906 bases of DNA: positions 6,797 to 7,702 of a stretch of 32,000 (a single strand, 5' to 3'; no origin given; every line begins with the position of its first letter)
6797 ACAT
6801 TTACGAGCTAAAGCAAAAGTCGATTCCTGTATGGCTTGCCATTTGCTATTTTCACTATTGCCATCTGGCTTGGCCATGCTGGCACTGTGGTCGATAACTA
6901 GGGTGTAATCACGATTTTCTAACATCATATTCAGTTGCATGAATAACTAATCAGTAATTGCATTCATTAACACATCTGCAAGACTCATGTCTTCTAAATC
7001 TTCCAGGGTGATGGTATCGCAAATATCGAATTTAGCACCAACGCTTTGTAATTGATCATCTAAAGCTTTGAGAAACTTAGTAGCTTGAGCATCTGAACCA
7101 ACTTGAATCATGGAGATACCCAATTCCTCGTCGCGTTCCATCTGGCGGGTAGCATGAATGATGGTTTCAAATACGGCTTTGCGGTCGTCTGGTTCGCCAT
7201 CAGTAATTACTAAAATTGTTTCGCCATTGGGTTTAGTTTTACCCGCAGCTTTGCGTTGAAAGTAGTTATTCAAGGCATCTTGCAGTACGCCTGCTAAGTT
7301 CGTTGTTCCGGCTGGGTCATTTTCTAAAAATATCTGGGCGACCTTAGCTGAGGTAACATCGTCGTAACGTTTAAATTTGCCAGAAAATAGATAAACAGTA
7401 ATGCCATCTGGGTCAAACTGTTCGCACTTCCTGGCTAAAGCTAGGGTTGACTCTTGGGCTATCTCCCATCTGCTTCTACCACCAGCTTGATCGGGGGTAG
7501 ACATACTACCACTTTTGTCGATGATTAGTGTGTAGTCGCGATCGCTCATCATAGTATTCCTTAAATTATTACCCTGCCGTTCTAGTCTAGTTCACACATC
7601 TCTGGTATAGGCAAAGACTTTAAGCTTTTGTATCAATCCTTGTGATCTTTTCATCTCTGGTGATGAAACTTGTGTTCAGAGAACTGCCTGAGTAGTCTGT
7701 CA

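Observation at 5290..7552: Operon of three old, conserved cytoplasmic vWA-MIDAS paralogs chained to a coiled-coil protein, lacking the usual vWA partners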

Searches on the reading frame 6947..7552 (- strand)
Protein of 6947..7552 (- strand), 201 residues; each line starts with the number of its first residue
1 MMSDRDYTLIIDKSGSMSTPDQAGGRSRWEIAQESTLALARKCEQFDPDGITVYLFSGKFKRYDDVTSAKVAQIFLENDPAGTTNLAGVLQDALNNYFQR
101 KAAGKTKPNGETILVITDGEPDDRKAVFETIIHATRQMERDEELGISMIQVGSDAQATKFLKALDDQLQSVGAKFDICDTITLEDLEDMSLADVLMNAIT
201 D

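Call 3: search_protein_families(library=pfam, proteins=[window:6947-7552:-], max_evalue=1)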
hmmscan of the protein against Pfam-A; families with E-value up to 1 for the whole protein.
window:6947-7552:- (201 aa): 6 families
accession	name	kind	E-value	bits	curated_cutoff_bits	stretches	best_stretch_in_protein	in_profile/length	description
PF13519.12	VWA_2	-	2.5e-09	38.1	27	1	9-120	3-107/107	von Willebrand factor type A domain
PF10138.15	vWA-TerF-like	-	4.1e-07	30.8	29.4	1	8-190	5-175/200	vWA found in TerF C terminus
PF00092.34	VWA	-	6.6e-07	30.2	23.8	1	8-164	3-150/174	von Willebrand factor type A domain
PF07002.22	Copine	-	0.00089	19.2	27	1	79-188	81-185/218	Copine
PF17925.6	TetR_C_20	-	0.069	13.8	26.5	1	125-173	6-56/107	Tetracyclin repressor-like, C-terminal domain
PF20469.4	OLD-like_TOPRIM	-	0.13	13.2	23.2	0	125-165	15-54/67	Overcoming lysogenization defect protein-like, TOPRIM domain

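Call 4: search_protein_families(library=ncbifam, proteins=[window:6947-7552:-], max_evalue=1)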
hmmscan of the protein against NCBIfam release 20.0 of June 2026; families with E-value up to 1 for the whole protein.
window:6947-7552:- (201 aa): 0 families

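Call 5: search_protein_families(library=padloc, proteins=[window:6947-7552:-], max_evalue=1)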
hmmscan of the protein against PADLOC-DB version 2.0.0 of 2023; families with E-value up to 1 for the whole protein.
window:6947-7552:- (201 aa): 1 family
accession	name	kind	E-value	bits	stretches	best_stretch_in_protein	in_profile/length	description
PDLC04203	HEC-01B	-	0.028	12.6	1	100-157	64-121/176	-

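Call 9: find_homologous_proteins(query=window:6947-7552:-)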
Query window:6947-7552:- (201 aa): 5099 proteins with E <= 0.001 among 5506 candidates; the best 120 are listed.
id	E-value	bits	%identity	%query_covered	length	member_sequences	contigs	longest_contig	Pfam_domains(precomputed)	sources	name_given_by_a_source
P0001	4.6e-126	436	100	100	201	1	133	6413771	PF00092.35,PF13519.13,PF10138.16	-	-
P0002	1.9e-125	434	100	100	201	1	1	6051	PF00092.35,PF13519.13,PF10138.16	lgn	-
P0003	2.3e-125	433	100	100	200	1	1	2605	PF00092.35,PF13519.13,PF10138.16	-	-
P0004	3.4e-125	433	99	100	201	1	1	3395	PF00092.35,PF13519.13,PF10138.16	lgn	-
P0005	4.1e-125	432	99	100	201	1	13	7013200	PF00092.35,PF13519.13,PF10138.16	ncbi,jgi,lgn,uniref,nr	ncbi:von Willebrand factor, type A [Trichormus variabilis ATCC 29413]|uniref:von Willebrand factor, 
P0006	7.8e-125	432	99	100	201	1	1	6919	PF00092.35,PF13519.13,PF10138.16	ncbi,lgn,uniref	ncbi:vWA domain-containing protein [Anabaena sp. CCY 9910]|uniref:vWA domain-containing protein n=1 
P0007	1.0e-124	431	100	100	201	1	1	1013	PF00092.35,PF13519.13,PF10138.16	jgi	jgi:uncharacterized protein with von Willebrand factor type A (vWA) domain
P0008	3.2e-124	430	98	100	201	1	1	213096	PF00092.35,PF13519.13,PF10138.16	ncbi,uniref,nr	ncbi:vWA domain-containing protein [Anabaena subtropica]|uniref:VWA domain-containing protein n=1 Ta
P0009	7.2e-124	428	99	100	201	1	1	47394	PF00092.35,PF13519.13,PF10138.16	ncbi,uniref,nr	ncbi:vWA domain-containing protein [Nostoc parmelioides]|uniref:VWA domain-containing protein n=1 Ta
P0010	1.8e-123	427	98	100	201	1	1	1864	PF00092.35,PF13519.13,PF10138.16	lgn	-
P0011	2.2e-121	420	96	100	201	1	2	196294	PF00092.35,PF13519.13,PF10138.16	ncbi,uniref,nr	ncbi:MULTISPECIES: VWA domain-containing protein [unclassified Anabaena]|uniref:vWA domain-containin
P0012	5.9e-121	419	95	100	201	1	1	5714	PF00092.35,PF13519.13,PF10138.16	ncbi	-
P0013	9.9e-121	418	96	100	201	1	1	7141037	PF00092.35,PF13519.13,PF10138.16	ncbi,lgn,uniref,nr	ncbi:vWA domain-containing protein [Nostoc sp. MS1]|uniref:vWA domain-containing protein n=1 Tax=Nos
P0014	2.3e-120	417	95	100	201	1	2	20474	PF00092.35,PF13519.13,PF10138.16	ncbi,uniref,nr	ncbi:VWA domain-containing protein [Nostoc sp. FACHB-152]|uniref:vWA domain-containing protein n=1 T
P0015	2.7e-120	417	95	100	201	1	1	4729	PF00092.35,PF13519.13,PF10138.16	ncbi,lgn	ncbi:VWA domain-containing protein [Nostoc sp. NIES-2111]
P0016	3.1e-120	417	94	100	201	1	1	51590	PF00092.35,PF13519.13,PF10138.16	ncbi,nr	ncbi:VWA domain-containing protein [Halotia wernerae UHCC 0503]|nr:VWA domain-containing protein [Ha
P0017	3.1e-120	417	95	100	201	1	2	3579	PF00092.35,PF13519.13,PF10138.16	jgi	jgi:uncharacterized protein with von Willebrand factor type A (vWA) domain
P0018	3.2e-120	417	95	100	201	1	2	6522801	PF00092.35,PF13519.13,PF10138.16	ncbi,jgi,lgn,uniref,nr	ncbi:von Willebrand factor, type A [Nostoc sp. NIES-3756]|jgi:uncharacterized protein with von Wille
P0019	3.2e-120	416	95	100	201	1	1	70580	PF00092.35,PF13519.13,PF10138.16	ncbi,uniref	ncbi:vWA domain-containing protein [Nostoc sp.]|uniref:vWA domain-containing protein n=1 Tax=Nostoc 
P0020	3.5e-120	416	95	100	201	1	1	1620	PF00092.35,PF13519.13,PF10138.16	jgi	jgi:uncharacterized protein with von Willebrand factor type A (vWA) domain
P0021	5.0e-120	416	95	100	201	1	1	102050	PF00092.35,PF13519.13,PF10138.16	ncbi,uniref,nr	ncbi:vWA domain-containing protein [Nostoc sp. MG11]|uniref:vWA domain-containing protein n=1 Tax=No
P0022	5.7e-120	416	95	100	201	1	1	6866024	PF00092.35,PF13519.13,PF10138.16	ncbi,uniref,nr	ncbi:vWA domain-containing protein [Halotia branconii]|uniref:VWA domain-containing protein n=1 Tax=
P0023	6.7e-120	415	94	100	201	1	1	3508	PF00092.35,PF13519.13,PF10138.16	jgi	jgi:uncharacterized protein with von Willebrand factor type A (vWA) domain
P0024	7.2e-120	415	96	100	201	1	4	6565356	PF00092.35,PF13519.13,PF10138.16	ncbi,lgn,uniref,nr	ncbi:hypothetical protein NIES2109_46210 [Nostoc sp. HK-01]|uniref:VWFA domain-containing protein n=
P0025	8.3e-120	415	95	100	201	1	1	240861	PF00092.35,PF13519.13,PF10138.16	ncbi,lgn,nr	ncbi:VWA domain-containing protein [Nostoc sp. B(2019)]|nr:VWA domain-containing protein [Nostoc sp.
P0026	9.3e-120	415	95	100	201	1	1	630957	PF00092.35,PF13519.13,PF10138.16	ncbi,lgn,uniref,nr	ncbi:VWA domain-containing protein [Komarekiella sp. 'clone 1']|uniref:VWA domain-containing protein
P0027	9.4e-120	415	95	100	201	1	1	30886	PF00092.35,PF13519.13,PF10138.16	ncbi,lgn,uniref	ncbi:VWA domain-containing protein [Nostoc sp.]|uniref:vWA domain-containing protein n=1 Tax=Nostoc 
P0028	1.0e-119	415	94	100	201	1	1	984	PF00092.35,PF13519.13,PF10138.16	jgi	jgi:uncharacterized protein with von Willebrand factor type A (vWA) domain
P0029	1.0e-119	415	95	100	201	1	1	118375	PF00092.35,PF13519.13,PF10138.16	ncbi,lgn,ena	-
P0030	1.1e-119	415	95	100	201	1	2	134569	PF00092.35,PF13519.13,PF10138.16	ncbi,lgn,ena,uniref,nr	ncbi:MAG: VWA domain-containing protein [Nostoc sp. NMS1]|uniref:vWA domain-containing protein n=1 T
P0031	1.1e-119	415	95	100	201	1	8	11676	PF00092.35,PF13519.13,PF10138.16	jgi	jgi:uncharacterized protein with von Willebrand factor type A (vWA) domain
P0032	1.2e-119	415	95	100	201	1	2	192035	PF00092.35,PF13519.13,PF10138.16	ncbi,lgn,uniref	ncbi:MAG: VWA domain-containing protein [Nostoc sp.]|uniref:vWA domain-containing protein n=1 Tax=No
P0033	1.4e-119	414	95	100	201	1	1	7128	PF00092.35,PF13519.13,PF10138.16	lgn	-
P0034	1.4e-119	414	95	100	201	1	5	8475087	PF00092.35,PF13519.13,PF10138.16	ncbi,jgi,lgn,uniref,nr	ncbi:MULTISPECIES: vWA domain-containing protein [unclassified Nostoc]|jgi:Mg-chelatase subunit ChlD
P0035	1.4e-119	414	95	100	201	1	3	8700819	PF00092.35,PF13519.13,PF10138.16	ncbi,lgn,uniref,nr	ncbi:hypothetical protein NIES37_34800 [Tolypothrix tenuis PCC 7101]|uniref:VWFA domain-containing p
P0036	1.4e-119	414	95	100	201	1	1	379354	PF00092.35,PF13519.13,PF10138.16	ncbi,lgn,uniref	ncbi:vWA domain-containing protein [Nostoc sp.]|uniref:vWA domain-containing protein n=1 Tax=Nostoc 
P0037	1.4e-119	414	95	100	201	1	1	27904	PF00092.35,PF13519.13,PF10138.16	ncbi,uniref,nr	ncbi:VWA domain-containing protein [Nostoc sp. UIC 10630]|uniref:vWA domain-containing protein n=1 T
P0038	1.5e-119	414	95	100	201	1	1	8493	PF00092.35,PF13519.13,PF10138.16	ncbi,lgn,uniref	ncbi:vWA domain-containing protein [Nostoc sp.]|uniref:vWA domain-containing protein n=1 Tax=Nostoc 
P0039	1.6e-119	414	94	100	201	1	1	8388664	PF00092.35,PF13519.13,PF10138.16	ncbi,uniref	ncbi:VWA domain-containing protein [Nostoc sp. UHCC 0302]|uniref:vWA domain-containing protein n=1 T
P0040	1.6e-119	414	95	100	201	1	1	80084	PF00092.35,PF13519.13,PF10138.16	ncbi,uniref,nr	ncbi:vWA domain-containing protein [aff. Roholtiella sp. LEGE 12411]|uniref:vWA domain-containing pr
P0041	1.8e-119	414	95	100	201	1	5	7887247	PF00092.35,PF13519.13,PF10138.16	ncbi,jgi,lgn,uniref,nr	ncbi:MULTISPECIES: VWA domain-containing protein [unclassified Nostoc]|jgi:uncharacterized protein w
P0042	2.1e-119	414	95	100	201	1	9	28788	PF00092.35,PF13519.13,PF10138.16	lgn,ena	-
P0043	2.2e-119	414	95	100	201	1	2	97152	PF00092.35,PF13519.13,PF10138.16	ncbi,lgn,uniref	ncbi:vWA domain-containing protein [Nostoc sp.]|uniref:vWA domain-containing protein n=1 Tax=Nostoc 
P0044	2.4e-119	414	95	100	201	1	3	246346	PF00092.35,PF13519.13,PF10138.16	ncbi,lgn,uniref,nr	ncbi:MAG: VWA domain-containing protein [Nostoc sp.]|uniref:vWA domain-containing protein n=1 Tax=un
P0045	2.4e-119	414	94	100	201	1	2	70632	PF00092.35,PF13519.13,PF10138.16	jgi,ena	jgi:uncharacterized protein with von Willebrand factor type A (vWA) domain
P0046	2.4e-119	414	94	100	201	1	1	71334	PF00092.35,PF13519.13,PF10138.16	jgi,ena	jgi:uncharacterized protein with von Willebrand factor type A (vWA) domain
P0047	2.5e-119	414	94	100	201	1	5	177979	PF00092.35,PF13519.13,PF10138.16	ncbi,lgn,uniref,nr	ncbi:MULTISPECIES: vWA domain-containing protein [unclassified Nostoc]|uniref:vWA domain-containing 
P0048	2.5e-119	414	95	100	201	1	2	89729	PF00092.35,PF13519.13,PF10138.16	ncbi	-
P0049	2.6e-119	414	94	100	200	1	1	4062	PF00092.35,PF13519.13,PF10138.16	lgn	-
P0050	2.8e-119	413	95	100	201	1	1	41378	PF00092.35,PF13519.13,PF10138.16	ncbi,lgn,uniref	ncbi:MAG: VWA domain-containing protein [Nostoc sp.]|uniref:vWA domain-containing protein n=1 Tax=No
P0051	2.8e-119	413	94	100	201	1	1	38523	PF00092.35,PF13519.13,PF10138.16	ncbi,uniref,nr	ncbi:VWA domain-containing protein [Nostocaceae cyanobacterium CENA357]|uniref:VWA domain-containing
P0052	2.8e-119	413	95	100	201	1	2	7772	PF00092.35,PF13519.13,PF10138.16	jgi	jgi:uncharacterized protein with von Willebrand factor type A (vWA) domain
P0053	2.9e-119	413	93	100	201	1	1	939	PF00092.35,PF13519.13,PF10138.16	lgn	-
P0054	3.3e-119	413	95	100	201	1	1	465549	PF00092.35,PF13519.13,PF10138.16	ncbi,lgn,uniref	ncbi:vWA domain-containing protein [Nostoc sp.]|uniref:vWA domain-containing protein n=1 Tax=Nostoc 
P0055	3.5e-119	413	94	100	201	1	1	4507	PF00092.35,PF13519.13,PF10138.16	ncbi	-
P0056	3.5e-119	413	94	100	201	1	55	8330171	PF00092.35,PF13519.13,PF10138.16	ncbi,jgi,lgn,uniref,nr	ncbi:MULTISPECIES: VWA domain-containing protein [Nostoc]|jgi:uncharacterized protein with von Wille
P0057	3.7e-119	413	94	100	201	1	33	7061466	PF00092.35,PF13519.13,PF10138.16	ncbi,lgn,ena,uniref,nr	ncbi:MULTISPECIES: vWA domain-containing protein [unclassified Nostoc]|uniref:VWFA domain-containing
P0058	3.7e-119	413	94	100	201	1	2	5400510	PF00092.35,PF13519.13,PF10138.16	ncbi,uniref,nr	ncbi:VWA domain-containing protein [Scytonema hofmannii FACHB-248]|uniref:VWA domain-containing prot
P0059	3.8e-119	413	95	100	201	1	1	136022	PF00092.35,PF13519.13,PF10138.16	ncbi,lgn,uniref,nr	ncbi:MAG: vWA domain-containing protein [Nostoc sp. ChiQUE02]|uniref:vWA domain-containing protein n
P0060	4.2e-119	413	94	100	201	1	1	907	PF00092.35,PF13519.13,PF10138.16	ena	-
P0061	4.2e-119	413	94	100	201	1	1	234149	PF00092.35,PF13519.13,PF10138.16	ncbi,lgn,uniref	ncbi:vWA domain-containing protein [Nostoc sp.]|uniref:vWA domain-containing protein n=1 Tax=Nostoc 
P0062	4.2e-119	413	94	100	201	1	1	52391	PF00092.35,PF13519.13,PF10138.16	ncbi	ncbi:MAG: vWA domain-containing protein [Cuspidothrix sp.]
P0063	4.3e-119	413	94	100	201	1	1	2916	PF00092.35,PF13519.13,PF10138.16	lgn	-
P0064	4.5e-119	413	94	100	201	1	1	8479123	PF00092.35,PF13519.13,PF10138.16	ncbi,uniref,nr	ncbi:VWA domain-containing protein [Tolypothrix sp. PCC 7910]|uniref:vWA domain-containing protein n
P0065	4.8e-119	413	94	100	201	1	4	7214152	PF00092.35,PF13519.13,PF10138.16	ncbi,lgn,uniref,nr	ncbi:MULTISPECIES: vWA domain-containing protein [unclassified Nostoc]|uniref:vWA domain-containing 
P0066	4.8e-119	413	93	100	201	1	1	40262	PF00092.35,PF13519.13,PF10138.16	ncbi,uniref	ncbi:vWA domain-containing protein [Tolypothrix sp. VBCCA 56010]|uniref:vWA domain-containing protei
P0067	4.8e-119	413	94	100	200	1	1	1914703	PF00092.35,PF13519.13,PF10138.16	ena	-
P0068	4.9e-119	413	94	100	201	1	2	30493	PF00092.35,PF13519.13,PF10138.16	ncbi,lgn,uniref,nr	ncbi:MAG: VWA domain-containing protein [Nostoc sp. C3-bin3]|uniref:vWA domain-containing protein n=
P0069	4.9e-119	413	94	100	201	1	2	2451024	PF00092.35,PF13519.13,PF10138.16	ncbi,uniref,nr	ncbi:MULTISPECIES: vWA domain-containing protein [Nostoc]|uniref:vWA domain-containing protein n=1 T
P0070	4.9e-119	413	94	100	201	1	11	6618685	PF00092.35,PF13519.13,PF10138.16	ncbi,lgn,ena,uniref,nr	ncbi:VWA domain-containing protein [Nostoc sp. UHCC 0926]|uniref:vWA domain-containing protein n=1 T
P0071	5.0e-119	413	94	100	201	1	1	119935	PF00092.35,PF13519.13,PF10138.16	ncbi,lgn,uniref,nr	ncbi:MAG: VWA domain-containing protein [Nostoc sp. DedQUE05]|uniref:vWA domain-containing protein n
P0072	5.2e-119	413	94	100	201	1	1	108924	PF00092.35,PF13519.13,PF10138.16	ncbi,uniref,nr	ncbi:VWA domain-containing protein [Dendronalium sp. ChiSLP03b]|uniref:vWA domain-containing protein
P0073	5.2e-119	413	94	100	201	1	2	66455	PF00092.35,PF13519.13,PF10138.16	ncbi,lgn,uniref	ncbi:vWA domain-containing protein [Nostoc sp. PCC 9305]|uniref:vWA domain-containing protein n=1 Ta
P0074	5.2e-119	413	94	100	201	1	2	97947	PF00092.35,PF13519.13,PF10138.16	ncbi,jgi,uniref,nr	ncbi:VWA domain-containing protein [Nostoc sp. 106C]|jgi:uncharacterized protein with von Willebrand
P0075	5.4e-119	412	94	100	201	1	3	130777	PF00092.35,PF13519.13,PF10138.16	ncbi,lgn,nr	ncbi:MAG: VWA domain-containing protein [Nostoc sp. ChiSLP02]|nr:VWA domain-containing protein [Nost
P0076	5.4e-119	412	94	100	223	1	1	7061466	PF00092.35,PF13519.13,PF10138.16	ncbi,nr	ncbi:von Willebrand factor A [Nostoc sp. 'Lobaria pulmonaria (5183) cyanobiont']|nr:von Willebrand f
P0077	5.4e-119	412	94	100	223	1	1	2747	PF00092.35,PF13519.13,PF10138.16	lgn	-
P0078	5.4e-119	412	94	100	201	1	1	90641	PF00092.35,PF13519.13,PF10138.16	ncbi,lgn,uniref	ncbi:vWA domain-containing protein [Nostoc sp.]|uniref:vWA domain-containing protein n=1 Tax=Nostoc 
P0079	5.5e-119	412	94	100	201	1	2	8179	PF00092.35,PF13519.13,PF10138.16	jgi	jgi:uncharacterized protein with von Willebrand factor type A (vWA) domain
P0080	5.5e-119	412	95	100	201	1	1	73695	PF00092.35,PF13519.13,PF10138.16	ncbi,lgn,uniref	ncbi:MAG: VWA domain-containing protein [Nostoc sp.]|uniref:vWA domain-containing protein n=1 Tax=No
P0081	6.0e-119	412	94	100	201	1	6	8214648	PF00092.35,PF13519.13,PF10138.16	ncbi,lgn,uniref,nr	ncbi:hypothetical protein CDG77_25140 [Nostoc sp. 'Peltigera membranacea cyanobiont' 213]|uniref:vWA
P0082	6.0e-119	412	94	100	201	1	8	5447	PF00092.35,PF13519.13,PF10138.16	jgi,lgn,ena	jgi:hypothetical protein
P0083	6.1e-119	412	94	100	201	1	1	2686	PF00092.35,PF13519.13,PF10138.16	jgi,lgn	jgi:uncharacterized protein with von Willebrand factor type A (vWA) domain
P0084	6.2e-119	412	94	100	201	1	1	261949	PF00092.35,PF13519.13,PF10138.16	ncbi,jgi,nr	ncbi:MAG: VWA domain-containing protein [Desmonostoc vinosum HA7617-LM4]|jgi:uncharacterized protein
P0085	6.4e-119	412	94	100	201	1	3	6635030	PF00092.35,PF13519.13,PF10138.16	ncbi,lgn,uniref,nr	ncbi:uncharacterized protein with a von Willebrand factor type A (vWA) domain [Nostoc sp. PCC 7524]|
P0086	6.5e-119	412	94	100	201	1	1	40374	PF00092.35,PF13519.13,PF10138.16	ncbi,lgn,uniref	ncbi:MAG: VWA domain-containing protein [Nostoc sp.]|uniref:vWA domain-containing protein n=1 Tax=No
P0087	6.6e-119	412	94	100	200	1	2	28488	PF00092.35,PF13519.13,PF10138.16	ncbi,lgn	-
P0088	6.7e-119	412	94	100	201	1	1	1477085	PF00092.35,PF13519.13,PF10138.16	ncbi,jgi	ncbi:VWFA domain-containing protein [Nostoc sp. DSM 114160]|jgi:uncharacterized protein with von Wil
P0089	6.8e-119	412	94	100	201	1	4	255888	PF00092.35,PF13519.13,PF10138.16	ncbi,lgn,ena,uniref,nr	ncbi:vWA domain-containing protein [Nostoc sp.]|uniref:vWA domain-containing protein n=1 Tax=Nostoc 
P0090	6.8e-119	412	94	100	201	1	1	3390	PF00092.35,PF13519.13,PF10138.16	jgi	jgi:uncharacterized protein with von Willebrand factor type A (vWA) domain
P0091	6.8e-119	412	94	100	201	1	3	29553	PF00092.35,PF13519.13,PF10138.16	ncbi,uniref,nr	ncbi:VWA domain-containing protein [Nostoc sp. UCD121]|uniref:vWA domain-containing protein n=1 Tax=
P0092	7.1e-119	412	94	100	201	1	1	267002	PF00092.35,PF13519.13,PF10138.16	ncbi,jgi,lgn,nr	ncbi:MAG: VWA domain-containing protein [Komarekiella atlantica HA4396-MV6]|jgi:uncharacterized prot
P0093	7.1e-119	412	94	100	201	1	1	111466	PF00092.35,PF13519.13,PF10138.16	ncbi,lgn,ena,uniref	ncbi:VWA domain-containing protein [uncultured Nostoc sp.]|uniref:vWA domain-containing protein n=1 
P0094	7.5e-119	412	94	100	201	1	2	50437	PF00092.35,PF13519.13,PF10138.16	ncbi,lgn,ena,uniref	ncbi:vWA domain-containing protein [Nostoc sp.]|uniref:vWA domain-containing protein n=1 Tax=Nostoc 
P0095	7.5e-119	412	94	100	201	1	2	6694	PF00092.35,PF13519.13,PF10138.16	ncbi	ncbi:MAG: vWA domain-containing protein [Dolichospermum sp.]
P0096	7.7e-119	412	94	100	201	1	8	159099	PF00092.35,PF13519.13,PF10138.16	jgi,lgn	jgi:hypothetical protein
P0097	7.8e-119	412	94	100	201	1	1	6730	PF00092.35,PF13519.13,PF10138.16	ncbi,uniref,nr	ncbi:VWA domain-containing protein [Nostoc sp. UHCC 0251]|uniref:vWA domain-containing protein n=1 T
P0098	7.9e-119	412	93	100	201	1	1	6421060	PF00092.35,PF13519.13,PF10138.16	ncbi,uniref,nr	ncbi:vWA domain-containing protein [Nostoc sp. UHCC 0870]|uniref:vWA domain-containing protein n=1 T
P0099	8.0e-119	412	94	100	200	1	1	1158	PF00092.35,PF13519.13,PF10138.16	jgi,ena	-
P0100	8.6e-119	412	94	100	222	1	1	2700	PF00092.35,PF13519.13,PF10138.16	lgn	-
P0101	9.1e-119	412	94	100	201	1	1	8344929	PF00092.35,PF13519.13,PF10138.16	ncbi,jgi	ncbi:vWA domain-containing protein [Nostoc sp. DSM 114159]|jgi:Mg-chelatase subunit ChlD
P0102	9.6e-119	412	93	100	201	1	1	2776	PF00092.35,PF13519.13,PF10138.16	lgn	-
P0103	9.8e-119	412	94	100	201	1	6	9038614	PF00092.35,PF13519.13,PF10138.16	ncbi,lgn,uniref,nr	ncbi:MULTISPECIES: vWA domain-containing protein [unclassified Tolypothrix]|uniref:vWA domain-contai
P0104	1.0e-118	412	94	100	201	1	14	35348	PF00092.35,PF13519.13,PF10138.16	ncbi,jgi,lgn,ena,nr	ncbi:VWA domain-containing protein [Nostoc sp. HG1]|jgi:uncharacterized protein with von Willebrand 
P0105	1.0e-118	412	93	100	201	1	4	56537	PF00092.35,PF13519.13,PF10138.16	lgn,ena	-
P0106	1.0e-118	412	94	100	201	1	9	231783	PF00092.35,PF13519.13,PF10138.16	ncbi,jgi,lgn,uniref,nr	ncbi:MAG: VWA domain-containing protein [Nostoc sp. DedQUE08]|jgi:uncharacterized protein with von W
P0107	1.0e-118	412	94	100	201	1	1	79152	PF00092.35,PF13519.13,PF10138.16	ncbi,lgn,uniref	ncbi:vWA domain-containing protein [Nostoc sp.]|uniref:vWA domain-containing protein n=1 Tax=Nostoc 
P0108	1.0e-118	412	93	100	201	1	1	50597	PF00092.35,PF13519.13,PF10138.16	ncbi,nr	ncbi:VWA domain-containing protein [Nostocales cyanobacterium LEGE 11386]|nr:VWA domain-containing p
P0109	1.0e-118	412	94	100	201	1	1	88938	PF00092.35,PF13519.13,PF10138.16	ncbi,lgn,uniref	ncbi:MAG: VWA domain-containing protein [Nostoc sp.]|uniref:vWA domain-containing protein n=1 Tax=No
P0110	1.1e-118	412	94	100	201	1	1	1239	PF00092.35,PF13519.13,PF10138.16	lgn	-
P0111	1.1e-118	411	92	100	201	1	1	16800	PF00092.35,PF13519.13,PF10138.16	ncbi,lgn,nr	ncbi:MAG: VWA domain-containing protein [Nostoc sp. LLA-1]|nr:VWA domain-containing protein [Cyanoco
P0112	1.2e-118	411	94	100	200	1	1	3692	PF00092.35,PF13519.13,PF10138.16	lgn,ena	-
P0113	1.2e-118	411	94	100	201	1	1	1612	PF00092.35,PF13519.13,PF10138.16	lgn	-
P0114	1.2e-118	411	94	100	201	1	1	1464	PF00092.35,PF13519.13,PF10138.16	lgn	-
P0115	1.3e-118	411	94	100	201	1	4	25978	PF00092.35,PF13519.13,PF10138.16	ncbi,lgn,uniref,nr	ncbi:vWA domain-containing protein [Fischerella thermalis]|uniref:vWA domain-containing protein n=1 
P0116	1.3e-118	411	94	100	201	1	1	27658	PF00092.35,PF13519.13,PF10138.16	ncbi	-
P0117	1.3e-118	411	94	100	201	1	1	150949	PF00092.35,PF13519.13,PF10138.16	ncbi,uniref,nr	ncbi:VWA domain-containing protein [Nostoc sp. FACHB-133]|uniref:vWA domain-containing protein n=1 T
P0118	1.3e-118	411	94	100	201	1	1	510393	PF00092.35,PF13519.13,PF10138.16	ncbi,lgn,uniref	ncbi:vWA domain-containing protein [Nostoc sp.]|uniref:vWA domain-containing protein n=1 Tax=Nostoc 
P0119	1.3e-118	411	94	100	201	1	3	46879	PF00092.35,PF13519.13,PF10138.16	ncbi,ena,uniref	ncbi:VWA domain-containing protein [uncultured Nostoc sp.]|uniref:vWA domain-containing protein n=1 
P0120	1.3e-118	411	94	100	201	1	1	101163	PF00092.35,PF13519.13,PF10138.16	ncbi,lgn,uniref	ncbi:MAG: VWA domain-containing protein [Nostoc sp.]|uniref:vWA domain-containing protein n=1 Tax=No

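Call 20: search_solved_structures(query=window:6947-7552:-, max_evalue=1, show_alignments=2)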
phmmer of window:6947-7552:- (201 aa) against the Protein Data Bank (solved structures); distinct sequences matched with E-value up to 1: 1.
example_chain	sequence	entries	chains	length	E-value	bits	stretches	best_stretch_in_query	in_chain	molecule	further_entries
9no5_A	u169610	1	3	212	0.11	15.4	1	4-122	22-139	Putative secreted protein, hemolysin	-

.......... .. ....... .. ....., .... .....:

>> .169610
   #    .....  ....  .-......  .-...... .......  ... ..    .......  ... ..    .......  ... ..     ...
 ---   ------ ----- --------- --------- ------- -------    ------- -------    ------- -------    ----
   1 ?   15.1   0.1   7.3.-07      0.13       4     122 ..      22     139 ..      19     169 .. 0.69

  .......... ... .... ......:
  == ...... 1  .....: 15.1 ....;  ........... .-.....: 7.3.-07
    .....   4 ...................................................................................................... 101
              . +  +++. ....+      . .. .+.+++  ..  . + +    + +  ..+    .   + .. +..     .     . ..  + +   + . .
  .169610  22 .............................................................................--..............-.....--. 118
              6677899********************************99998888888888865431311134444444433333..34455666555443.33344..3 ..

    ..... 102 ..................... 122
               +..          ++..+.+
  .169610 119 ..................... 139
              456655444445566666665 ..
